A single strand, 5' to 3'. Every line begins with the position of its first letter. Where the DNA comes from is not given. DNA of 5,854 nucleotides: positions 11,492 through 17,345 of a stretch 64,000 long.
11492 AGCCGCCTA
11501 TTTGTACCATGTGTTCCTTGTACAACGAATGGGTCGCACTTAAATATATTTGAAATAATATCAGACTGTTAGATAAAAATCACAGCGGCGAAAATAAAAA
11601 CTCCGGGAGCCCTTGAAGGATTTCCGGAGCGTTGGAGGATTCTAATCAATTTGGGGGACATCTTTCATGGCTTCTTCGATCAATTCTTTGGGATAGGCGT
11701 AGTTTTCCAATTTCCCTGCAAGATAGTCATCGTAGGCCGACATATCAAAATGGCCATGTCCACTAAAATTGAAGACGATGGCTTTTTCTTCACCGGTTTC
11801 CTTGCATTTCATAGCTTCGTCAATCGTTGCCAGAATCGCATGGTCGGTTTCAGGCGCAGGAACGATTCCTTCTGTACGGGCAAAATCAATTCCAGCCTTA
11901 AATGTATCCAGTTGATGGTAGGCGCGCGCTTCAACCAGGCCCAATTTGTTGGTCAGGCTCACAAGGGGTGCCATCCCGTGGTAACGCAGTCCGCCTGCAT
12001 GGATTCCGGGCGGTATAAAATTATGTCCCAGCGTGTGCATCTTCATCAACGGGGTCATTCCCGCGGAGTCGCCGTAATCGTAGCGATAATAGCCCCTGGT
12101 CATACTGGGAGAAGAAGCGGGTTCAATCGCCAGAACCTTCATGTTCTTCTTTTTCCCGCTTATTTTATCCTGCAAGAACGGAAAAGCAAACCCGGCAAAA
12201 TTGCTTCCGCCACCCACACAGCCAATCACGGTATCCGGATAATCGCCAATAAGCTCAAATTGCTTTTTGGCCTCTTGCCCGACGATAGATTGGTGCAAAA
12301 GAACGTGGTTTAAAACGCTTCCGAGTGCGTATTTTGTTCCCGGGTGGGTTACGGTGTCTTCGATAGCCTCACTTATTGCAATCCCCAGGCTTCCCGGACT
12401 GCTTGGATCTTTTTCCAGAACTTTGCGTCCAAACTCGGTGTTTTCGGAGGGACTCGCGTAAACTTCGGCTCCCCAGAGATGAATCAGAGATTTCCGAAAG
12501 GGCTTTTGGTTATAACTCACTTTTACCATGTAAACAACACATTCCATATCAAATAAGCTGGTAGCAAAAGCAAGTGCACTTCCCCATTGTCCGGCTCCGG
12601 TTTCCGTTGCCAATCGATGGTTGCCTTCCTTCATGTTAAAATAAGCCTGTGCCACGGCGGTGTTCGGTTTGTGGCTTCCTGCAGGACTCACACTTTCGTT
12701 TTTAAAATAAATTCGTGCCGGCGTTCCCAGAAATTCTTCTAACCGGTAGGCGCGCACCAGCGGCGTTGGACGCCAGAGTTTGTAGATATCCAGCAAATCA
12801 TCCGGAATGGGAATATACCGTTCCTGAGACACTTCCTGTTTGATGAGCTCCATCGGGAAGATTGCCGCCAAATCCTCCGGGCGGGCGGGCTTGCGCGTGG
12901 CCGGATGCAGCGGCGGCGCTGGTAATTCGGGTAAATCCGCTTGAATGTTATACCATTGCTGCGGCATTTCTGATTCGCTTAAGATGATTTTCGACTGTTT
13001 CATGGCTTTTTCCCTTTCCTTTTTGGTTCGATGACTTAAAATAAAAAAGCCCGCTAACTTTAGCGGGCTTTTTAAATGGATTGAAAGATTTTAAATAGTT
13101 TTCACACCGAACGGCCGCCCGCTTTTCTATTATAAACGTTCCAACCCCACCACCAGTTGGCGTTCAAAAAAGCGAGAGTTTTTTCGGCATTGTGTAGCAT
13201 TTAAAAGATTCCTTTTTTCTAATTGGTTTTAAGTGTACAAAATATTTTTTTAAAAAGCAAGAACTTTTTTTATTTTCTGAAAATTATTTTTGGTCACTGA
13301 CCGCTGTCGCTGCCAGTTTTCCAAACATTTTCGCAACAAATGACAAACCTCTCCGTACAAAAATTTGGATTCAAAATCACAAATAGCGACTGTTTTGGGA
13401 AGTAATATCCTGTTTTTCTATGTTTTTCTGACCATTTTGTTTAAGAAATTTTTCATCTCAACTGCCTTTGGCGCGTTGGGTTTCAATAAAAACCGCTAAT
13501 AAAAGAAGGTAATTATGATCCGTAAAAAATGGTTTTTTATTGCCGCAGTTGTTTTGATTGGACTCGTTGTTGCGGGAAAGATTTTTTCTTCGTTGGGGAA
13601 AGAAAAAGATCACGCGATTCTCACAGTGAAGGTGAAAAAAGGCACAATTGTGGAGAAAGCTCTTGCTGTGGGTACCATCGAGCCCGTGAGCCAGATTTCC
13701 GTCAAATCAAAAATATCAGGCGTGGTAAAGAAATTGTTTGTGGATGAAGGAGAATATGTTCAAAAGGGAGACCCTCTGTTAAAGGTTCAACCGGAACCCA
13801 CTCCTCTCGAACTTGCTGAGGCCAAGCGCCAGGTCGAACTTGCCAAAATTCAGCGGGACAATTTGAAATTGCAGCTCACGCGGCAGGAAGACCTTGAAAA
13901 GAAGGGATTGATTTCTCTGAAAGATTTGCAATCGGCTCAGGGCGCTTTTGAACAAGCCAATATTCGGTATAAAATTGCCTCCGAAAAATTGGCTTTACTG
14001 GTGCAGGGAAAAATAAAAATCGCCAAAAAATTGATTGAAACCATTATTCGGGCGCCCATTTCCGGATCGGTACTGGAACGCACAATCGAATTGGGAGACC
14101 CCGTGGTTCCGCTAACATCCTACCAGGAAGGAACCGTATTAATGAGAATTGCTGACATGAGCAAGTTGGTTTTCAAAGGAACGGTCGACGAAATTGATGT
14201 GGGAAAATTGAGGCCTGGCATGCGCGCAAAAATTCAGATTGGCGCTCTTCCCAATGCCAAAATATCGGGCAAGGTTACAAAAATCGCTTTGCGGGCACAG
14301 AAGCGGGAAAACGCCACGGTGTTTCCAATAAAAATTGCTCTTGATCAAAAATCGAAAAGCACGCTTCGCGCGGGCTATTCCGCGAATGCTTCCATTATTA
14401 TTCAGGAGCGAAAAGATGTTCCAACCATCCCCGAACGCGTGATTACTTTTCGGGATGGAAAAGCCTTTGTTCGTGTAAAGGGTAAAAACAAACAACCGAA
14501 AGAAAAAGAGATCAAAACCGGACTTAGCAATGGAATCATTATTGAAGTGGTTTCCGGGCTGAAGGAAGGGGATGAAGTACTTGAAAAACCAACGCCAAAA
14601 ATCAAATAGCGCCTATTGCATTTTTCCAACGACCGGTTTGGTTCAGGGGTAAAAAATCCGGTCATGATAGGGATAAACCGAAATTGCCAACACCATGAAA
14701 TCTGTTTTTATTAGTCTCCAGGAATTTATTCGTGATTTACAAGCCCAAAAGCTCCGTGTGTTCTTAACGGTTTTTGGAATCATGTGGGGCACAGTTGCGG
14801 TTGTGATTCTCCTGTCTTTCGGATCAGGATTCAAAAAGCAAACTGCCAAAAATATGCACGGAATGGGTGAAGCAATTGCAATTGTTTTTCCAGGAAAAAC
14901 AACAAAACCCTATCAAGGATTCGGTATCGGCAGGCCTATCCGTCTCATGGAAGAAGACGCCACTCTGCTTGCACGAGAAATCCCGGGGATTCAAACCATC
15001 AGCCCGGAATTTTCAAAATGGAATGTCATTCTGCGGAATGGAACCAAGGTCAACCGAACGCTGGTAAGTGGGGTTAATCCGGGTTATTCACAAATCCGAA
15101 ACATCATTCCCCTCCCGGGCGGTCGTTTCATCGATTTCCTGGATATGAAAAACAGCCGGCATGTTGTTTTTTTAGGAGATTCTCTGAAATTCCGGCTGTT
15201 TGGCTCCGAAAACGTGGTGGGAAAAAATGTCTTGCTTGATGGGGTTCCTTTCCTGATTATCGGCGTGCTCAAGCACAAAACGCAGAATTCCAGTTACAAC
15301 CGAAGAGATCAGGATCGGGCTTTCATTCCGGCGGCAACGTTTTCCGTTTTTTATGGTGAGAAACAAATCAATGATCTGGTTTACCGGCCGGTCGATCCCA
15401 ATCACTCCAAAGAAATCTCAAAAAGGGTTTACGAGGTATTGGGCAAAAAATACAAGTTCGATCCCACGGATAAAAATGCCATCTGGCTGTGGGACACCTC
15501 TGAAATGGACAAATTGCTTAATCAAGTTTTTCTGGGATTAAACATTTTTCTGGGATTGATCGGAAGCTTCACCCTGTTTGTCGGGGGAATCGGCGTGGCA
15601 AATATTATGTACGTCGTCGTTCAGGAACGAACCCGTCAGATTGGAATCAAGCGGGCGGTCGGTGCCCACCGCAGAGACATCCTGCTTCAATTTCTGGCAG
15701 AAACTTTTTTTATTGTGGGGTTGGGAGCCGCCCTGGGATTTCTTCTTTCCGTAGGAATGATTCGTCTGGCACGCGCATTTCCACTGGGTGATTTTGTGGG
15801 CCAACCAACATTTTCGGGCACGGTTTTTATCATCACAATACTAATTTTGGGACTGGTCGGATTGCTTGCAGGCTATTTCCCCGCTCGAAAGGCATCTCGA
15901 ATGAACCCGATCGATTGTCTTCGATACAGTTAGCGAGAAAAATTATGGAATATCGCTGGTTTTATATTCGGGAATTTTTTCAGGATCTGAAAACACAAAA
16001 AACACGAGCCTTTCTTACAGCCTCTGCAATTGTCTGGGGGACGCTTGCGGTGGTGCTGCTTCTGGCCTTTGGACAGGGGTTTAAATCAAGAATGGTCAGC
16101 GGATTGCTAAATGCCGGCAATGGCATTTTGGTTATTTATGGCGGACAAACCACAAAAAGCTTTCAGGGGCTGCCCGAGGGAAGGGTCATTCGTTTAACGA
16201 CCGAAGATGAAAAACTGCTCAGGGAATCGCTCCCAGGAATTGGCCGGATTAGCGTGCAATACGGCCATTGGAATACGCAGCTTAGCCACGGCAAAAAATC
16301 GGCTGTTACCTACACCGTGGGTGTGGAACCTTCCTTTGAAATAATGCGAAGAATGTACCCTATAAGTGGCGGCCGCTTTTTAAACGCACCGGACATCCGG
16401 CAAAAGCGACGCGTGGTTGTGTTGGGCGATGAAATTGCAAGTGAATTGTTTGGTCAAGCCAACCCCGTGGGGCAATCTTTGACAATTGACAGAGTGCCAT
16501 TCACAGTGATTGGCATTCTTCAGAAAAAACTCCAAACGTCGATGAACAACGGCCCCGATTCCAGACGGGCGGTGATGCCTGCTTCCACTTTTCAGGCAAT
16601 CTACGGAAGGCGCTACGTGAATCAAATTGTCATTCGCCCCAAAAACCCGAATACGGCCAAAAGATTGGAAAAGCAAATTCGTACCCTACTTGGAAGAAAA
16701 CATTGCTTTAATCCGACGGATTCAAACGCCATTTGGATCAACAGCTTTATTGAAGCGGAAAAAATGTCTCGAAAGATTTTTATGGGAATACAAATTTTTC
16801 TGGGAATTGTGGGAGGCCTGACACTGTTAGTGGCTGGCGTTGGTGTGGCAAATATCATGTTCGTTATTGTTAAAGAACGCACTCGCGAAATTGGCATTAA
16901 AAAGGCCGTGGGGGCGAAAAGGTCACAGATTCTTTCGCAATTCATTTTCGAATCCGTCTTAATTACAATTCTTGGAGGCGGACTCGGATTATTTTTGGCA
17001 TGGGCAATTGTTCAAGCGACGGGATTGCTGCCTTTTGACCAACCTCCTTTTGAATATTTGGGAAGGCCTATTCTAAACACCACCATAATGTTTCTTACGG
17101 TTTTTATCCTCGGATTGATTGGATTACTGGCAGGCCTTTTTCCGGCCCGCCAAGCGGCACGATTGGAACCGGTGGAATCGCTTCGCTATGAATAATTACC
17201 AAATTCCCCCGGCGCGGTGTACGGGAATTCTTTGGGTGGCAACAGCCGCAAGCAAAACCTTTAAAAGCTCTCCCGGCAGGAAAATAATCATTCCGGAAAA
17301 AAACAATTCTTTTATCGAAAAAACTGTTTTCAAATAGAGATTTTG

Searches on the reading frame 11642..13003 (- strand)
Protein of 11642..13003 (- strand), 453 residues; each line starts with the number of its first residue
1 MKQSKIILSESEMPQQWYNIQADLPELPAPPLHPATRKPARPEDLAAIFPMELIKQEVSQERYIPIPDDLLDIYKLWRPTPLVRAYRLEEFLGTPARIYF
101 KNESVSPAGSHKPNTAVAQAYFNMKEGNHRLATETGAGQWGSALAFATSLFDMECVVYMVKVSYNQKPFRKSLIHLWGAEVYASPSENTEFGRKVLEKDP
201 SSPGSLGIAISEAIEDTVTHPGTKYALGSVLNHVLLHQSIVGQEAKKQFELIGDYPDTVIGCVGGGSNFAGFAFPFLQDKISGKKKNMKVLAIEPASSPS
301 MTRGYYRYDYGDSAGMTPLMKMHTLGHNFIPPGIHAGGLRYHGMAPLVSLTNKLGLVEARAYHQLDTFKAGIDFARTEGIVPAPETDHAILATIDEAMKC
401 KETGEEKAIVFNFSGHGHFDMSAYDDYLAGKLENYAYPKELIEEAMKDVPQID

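Call 38: search_protein_families(library=pfam, proteins=[window:11642-13003:-], max_evalue=0.00001)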
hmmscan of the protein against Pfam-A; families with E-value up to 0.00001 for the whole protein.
window:11642-13003:- (453 aa): 1 family
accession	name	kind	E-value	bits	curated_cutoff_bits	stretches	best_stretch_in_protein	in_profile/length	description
PF00291.31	PALP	-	1.6e-37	129.8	35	1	76-415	4-295/295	Pyridoxal-phosphate dependent enzyme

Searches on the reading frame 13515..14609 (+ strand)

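Call 38: search_protein_families(library=pfam, proteins=[window:13515-14609:+], max_evalue=0.00001)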
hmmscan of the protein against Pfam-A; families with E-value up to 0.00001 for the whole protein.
window:13515-14609:+ (364 aa): 3 families
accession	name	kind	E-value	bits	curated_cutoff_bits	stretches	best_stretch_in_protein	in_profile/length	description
PF13437.12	HlyD_3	-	8.9e-20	71.9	22.2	1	178-287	2-106/106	HlyD family secretion protein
PF16576.10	HlyD_D23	-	4.7e-17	62.4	30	1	59-259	18-186/214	Barrel-sandwich domain of CusB or HlyD membrane-fusion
PF13533.13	Biotin_lipoyl_2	-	1.2e-07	31.8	29.8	1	62-89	2-29/32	Biotin-lipoyl like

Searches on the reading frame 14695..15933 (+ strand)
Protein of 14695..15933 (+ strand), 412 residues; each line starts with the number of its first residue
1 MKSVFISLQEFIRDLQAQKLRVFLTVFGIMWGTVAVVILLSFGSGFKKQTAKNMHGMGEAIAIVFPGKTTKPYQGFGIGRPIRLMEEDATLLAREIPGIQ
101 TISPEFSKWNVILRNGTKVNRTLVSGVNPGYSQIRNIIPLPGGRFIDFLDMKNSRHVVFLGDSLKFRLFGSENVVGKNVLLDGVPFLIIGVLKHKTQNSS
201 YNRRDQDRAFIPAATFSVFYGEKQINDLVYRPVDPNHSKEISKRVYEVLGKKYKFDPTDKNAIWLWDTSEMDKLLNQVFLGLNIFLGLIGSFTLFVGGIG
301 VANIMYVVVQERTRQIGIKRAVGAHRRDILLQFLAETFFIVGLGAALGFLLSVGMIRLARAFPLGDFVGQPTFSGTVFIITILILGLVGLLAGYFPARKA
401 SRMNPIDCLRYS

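Call 38: search_protein_families(library=pfam, proteins=[window:14695-15933:+], max_evalue=0.00001)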
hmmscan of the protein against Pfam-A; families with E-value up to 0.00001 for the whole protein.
window:14695-15933:+ (412 aa): 2 families
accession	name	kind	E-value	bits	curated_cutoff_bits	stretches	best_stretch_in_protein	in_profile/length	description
PF12704.14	MacB_PCD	-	2.3e-33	116.7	27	1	23-242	2-201/207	MacB-like periplasmic core domain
PF02687.27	FtsX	-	8.5e-19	68.2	25.5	1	288-405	2-120/120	FtsX-like permease C-terminal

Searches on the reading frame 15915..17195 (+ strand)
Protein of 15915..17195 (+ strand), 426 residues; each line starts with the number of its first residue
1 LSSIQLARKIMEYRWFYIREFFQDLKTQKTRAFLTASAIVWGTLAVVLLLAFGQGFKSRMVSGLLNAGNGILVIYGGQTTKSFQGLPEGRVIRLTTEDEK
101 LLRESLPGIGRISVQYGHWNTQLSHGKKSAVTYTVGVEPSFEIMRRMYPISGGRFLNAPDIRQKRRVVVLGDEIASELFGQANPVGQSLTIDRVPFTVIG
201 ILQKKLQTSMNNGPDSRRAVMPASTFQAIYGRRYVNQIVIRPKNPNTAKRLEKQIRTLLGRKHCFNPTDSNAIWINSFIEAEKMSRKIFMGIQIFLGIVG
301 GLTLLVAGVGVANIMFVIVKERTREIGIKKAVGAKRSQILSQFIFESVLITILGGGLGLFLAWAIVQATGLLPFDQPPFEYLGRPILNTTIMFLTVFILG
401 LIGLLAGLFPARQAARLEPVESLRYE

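Call 38: search_protein_families(library=pfam, proteins=[window:15915-17195:+], max_evalue=0.00001)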
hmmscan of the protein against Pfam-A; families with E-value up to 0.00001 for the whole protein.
window:15915-17195:+ (426 aa): 2 families
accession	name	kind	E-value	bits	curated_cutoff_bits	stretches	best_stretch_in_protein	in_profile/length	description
PF12704.14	MacB_PCD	-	8.8e-39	134.4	27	1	33-257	2-206/207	MacB-like periplasmic core domain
PF02687.27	FtsX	-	8.4e-19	68.2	25.5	1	298-419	2-120/120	FtsX-like permease C-terminal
